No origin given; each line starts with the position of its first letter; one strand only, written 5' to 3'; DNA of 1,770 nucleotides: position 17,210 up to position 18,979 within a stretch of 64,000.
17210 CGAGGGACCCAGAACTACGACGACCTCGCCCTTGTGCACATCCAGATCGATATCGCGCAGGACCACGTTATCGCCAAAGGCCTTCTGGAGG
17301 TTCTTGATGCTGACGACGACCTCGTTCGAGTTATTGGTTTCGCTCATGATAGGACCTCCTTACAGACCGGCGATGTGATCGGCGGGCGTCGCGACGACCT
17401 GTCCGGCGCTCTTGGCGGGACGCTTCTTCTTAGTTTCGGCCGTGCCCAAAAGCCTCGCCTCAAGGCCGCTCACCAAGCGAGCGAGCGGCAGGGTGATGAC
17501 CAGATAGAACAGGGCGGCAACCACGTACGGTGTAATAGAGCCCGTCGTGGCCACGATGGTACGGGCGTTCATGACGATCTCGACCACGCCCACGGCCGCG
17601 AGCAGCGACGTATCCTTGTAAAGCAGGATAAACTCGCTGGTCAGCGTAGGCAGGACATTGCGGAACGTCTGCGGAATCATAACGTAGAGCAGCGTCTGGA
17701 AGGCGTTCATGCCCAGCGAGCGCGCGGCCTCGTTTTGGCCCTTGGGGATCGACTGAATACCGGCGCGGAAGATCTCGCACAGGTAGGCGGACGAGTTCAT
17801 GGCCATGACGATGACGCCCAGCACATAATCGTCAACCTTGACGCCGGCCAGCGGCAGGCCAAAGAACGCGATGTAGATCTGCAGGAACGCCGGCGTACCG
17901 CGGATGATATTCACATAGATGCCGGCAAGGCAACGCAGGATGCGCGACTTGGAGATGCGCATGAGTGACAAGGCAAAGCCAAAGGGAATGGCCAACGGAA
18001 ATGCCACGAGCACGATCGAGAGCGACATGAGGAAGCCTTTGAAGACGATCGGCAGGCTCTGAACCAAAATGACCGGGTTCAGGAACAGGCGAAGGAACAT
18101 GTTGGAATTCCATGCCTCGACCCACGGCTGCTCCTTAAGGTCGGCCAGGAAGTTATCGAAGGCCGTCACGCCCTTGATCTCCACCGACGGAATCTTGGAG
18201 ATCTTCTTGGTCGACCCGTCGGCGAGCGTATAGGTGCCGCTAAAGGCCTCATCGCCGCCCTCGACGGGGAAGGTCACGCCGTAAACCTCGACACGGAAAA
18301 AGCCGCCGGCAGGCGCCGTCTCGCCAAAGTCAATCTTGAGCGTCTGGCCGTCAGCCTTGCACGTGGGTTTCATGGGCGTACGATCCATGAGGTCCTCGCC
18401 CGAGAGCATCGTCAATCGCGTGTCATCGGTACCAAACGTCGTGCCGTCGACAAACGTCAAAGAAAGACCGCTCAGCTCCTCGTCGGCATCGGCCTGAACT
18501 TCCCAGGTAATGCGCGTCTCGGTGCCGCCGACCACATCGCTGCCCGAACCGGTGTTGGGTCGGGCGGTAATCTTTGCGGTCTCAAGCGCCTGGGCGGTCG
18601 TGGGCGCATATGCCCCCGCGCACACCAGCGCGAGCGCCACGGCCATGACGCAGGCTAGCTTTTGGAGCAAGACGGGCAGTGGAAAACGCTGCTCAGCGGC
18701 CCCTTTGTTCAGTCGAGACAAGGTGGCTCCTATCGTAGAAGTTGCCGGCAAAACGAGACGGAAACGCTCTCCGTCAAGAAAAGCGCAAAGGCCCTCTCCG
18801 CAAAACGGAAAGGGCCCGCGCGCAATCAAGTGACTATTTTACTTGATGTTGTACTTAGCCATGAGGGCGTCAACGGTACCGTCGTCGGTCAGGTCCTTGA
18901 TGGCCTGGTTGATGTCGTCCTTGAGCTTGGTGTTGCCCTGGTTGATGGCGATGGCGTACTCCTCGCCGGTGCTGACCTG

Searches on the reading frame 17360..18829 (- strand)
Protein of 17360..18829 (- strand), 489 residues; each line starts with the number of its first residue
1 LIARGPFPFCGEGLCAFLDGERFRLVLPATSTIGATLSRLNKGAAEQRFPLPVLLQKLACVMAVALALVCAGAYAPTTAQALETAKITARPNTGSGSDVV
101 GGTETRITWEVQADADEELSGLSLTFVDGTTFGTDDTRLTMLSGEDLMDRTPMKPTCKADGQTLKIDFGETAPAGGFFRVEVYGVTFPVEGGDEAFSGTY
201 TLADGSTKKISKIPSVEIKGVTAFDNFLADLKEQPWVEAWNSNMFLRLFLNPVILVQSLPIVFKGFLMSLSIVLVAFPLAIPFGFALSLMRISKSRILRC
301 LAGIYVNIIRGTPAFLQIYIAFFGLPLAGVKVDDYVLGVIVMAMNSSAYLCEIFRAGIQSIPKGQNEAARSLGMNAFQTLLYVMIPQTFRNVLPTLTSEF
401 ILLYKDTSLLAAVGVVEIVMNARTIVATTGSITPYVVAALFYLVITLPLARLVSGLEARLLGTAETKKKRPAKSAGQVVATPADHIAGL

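Call 18: search_protein_families(library=pfam, proteins=[window:17360-18829:-])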
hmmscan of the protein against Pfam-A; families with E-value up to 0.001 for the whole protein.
window:17360-18829:- (489 aa): 1 family
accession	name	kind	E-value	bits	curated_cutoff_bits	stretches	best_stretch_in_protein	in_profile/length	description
PF00528.27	BPD_transp_1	-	3e-20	73.2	26.4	1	281-460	2-182/184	Binding-protein-dependent transport system inner membrane component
